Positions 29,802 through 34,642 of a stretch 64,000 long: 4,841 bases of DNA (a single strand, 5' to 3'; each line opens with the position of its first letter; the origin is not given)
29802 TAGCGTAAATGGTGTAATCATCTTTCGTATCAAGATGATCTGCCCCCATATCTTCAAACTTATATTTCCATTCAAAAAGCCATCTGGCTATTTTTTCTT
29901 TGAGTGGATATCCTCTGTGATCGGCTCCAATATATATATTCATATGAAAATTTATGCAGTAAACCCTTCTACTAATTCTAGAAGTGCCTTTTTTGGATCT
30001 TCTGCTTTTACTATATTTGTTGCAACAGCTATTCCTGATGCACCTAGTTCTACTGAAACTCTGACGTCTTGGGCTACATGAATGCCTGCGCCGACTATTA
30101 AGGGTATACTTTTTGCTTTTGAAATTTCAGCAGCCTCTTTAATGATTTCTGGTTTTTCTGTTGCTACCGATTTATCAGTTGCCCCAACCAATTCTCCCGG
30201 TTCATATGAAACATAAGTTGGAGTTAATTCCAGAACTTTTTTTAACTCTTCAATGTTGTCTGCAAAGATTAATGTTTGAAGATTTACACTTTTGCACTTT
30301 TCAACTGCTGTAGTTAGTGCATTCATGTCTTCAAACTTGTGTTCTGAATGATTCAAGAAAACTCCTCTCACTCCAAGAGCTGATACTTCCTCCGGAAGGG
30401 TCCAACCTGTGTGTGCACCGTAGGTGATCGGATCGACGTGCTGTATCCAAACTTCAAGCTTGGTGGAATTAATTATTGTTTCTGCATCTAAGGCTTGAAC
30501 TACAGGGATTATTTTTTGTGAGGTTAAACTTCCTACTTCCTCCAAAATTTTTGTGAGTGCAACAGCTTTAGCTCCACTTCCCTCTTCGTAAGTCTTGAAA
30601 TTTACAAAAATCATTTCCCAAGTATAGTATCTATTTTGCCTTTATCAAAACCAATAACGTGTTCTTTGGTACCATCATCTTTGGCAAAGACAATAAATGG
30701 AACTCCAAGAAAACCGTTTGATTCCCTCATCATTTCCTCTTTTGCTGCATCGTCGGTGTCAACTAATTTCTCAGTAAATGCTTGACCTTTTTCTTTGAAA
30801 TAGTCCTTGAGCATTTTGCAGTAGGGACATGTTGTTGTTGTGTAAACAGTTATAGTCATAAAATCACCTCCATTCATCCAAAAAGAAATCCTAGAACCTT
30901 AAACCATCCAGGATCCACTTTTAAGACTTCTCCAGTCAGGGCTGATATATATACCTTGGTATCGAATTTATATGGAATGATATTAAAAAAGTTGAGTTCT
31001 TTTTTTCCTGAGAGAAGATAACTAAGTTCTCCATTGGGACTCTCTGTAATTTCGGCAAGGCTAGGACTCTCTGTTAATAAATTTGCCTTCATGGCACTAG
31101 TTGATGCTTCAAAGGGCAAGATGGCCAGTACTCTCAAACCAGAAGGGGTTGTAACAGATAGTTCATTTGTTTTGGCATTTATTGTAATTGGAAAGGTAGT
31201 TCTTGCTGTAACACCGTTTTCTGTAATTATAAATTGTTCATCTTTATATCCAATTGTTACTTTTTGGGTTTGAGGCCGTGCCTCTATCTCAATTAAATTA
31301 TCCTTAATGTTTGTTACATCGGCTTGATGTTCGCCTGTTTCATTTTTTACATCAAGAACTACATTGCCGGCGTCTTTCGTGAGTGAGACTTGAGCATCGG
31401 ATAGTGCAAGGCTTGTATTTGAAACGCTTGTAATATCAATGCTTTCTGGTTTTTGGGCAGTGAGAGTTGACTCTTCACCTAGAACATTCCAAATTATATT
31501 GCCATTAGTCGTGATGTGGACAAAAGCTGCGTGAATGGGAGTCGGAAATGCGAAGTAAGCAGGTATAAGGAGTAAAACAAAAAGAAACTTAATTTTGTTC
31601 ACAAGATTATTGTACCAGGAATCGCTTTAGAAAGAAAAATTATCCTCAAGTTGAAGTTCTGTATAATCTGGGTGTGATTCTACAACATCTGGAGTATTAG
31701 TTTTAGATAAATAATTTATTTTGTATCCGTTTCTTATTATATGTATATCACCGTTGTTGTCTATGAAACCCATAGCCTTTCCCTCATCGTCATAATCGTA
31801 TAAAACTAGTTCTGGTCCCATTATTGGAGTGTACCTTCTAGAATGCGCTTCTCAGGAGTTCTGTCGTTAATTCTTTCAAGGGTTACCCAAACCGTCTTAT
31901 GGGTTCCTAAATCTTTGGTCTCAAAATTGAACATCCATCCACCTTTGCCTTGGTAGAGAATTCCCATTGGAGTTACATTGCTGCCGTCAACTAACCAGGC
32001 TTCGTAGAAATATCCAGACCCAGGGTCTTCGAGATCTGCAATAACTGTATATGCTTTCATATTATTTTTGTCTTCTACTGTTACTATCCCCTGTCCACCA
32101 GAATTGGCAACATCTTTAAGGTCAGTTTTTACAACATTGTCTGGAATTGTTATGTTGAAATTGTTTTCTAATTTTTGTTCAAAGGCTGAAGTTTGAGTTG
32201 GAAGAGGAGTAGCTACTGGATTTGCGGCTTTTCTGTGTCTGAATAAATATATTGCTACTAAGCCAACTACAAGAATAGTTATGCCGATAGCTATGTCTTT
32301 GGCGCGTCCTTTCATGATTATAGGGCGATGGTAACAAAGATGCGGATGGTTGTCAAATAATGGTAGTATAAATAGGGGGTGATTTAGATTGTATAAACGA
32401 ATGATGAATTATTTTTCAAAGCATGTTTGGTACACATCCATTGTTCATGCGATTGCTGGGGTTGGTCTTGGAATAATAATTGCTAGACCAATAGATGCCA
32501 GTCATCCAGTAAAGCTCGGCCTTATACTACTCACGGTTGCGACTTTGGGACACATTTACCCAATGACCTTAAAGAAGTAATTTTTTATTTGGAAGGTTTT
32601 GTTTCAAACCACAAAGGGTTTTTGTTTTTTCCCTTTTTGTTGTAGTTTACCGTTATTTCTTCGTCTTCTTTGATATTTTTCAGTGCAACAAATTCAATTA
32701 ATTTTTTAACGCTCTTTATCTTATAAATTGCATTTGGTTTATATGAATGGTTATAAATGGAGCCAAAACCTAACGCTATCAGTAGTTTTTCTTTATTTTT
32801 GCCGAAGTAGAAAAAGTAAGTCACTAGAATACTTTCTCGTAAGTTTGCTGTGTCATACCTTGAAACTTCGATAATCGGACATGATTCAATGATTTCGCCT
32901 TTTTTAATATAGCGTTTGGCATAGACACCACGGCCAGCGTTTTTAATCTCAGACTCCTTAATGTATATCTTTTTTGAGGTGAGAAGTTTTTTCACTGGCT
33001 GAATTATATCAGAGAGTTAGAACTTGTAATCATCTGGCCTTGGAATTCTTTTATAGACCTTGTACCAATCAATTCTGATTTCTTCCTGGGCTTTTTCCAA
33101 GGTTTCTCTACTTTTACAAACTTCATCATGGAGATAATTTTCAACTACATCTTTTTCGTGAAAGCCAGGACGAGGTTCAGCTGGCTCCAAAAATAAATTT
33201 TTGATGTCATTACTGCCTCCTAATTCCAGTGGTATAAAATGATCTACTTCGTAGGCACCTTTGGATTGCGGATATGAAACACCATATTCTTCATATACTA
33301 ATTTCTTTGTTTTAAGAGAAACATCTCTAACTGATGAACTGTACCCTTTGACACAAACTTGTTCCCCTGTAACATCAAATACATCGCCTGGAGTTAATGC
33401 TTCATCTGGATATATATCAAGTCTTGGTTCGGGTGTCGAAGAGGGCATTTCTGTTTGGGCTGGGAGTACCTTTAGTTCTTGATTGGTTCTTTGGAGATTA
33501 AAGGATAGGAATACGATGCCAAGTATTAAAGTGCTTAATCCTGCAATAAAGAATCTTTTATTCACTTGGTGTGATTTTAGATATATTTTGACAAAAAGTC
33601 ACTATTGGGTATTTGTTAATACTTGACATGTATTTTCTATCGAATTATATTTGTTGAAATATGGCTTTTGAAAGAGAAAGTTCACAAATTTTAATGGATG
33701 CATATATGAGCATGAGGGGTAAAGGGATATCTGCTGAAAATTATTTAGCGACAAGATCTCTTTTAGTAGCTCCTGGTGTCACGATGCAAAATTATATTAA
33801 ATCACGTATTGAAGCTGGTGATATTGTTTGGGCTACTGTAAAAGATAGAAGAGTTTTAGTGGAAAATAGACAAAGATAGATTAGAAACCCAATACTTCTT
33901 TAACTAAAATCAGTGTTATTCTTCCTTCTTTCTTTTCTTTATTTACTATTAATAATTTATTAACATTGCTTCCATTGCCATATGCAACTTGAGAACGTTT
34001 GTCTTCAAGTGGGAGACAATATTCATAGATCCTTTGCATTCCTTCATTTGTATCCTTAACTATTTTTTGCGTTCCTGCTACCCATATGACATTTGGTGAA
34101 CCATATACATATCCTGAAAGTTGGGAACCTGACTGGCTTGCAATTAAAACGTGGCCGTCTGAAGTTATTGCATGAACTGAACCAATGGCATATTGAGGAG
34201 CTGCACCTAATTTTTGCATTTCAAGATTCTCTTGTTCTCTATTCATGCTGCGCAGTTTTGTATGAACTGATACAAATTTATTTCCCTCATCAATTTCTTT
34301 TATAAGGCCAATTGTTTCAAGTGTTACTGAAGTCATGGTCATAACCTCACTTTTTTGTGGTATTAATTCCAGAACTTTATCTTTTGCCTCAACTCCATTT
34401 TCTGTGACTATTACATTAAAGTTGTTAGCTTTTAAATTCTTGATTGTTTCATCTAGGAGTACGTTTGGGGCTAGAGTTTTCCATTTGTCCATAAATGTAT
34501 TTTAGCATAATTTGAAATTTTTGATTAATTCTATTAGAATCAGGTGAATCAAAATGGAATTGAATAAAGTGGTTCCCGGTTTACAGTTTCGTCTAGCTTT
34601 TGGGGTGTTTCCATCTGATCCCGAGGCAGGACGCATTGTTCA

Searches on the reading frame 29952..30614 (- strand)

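Call 44: search_protein_families(library=pfam, proteins=[window:29952-30614:-], max_evalue=0.001)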
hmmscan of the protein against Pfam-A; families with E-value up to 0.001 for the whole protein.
window:29952-30614:- (220 aa): 5 families
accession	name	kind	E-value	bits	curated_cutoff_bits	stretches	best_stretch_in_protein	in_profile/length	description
PF00121.24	TIM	-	9.1e-21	74.9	20.1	1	1-212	2-239/245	Triosephosphate isomerase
PF05690.20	ThiG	-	8.5e-08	32.3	23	1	164-209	170-215/247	Thiazole biosynthesis protein ThiG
PF03060.21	NMO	-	9.6e-05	22.4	28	1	103-206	128-230/331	Nitronate monooxygenase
PF00977.27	His_biosynth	-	0.0007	19.5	23.6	0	151-208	55-112/228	Histidine biosynthesis protein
PF01791.15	DeoC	-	0.00098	19.2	23.8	0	13-116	33-130/229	DeoC/LacD family aldolase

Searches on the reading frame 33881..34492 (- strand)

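Call 44: search_protein_families(library=pfam, proteins=[window:33881-34492:-], max_evalue=0.001)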
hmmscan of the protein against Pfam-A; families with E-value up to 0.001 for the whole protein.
window:33881-34492:- (203 aa): 1 family
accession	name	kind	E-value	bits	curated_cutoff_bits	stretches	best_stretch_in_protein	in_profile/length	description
PF02589.21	LUD_dom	-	1.7e-24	87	22.6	1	13-200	1-178/189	LUD domain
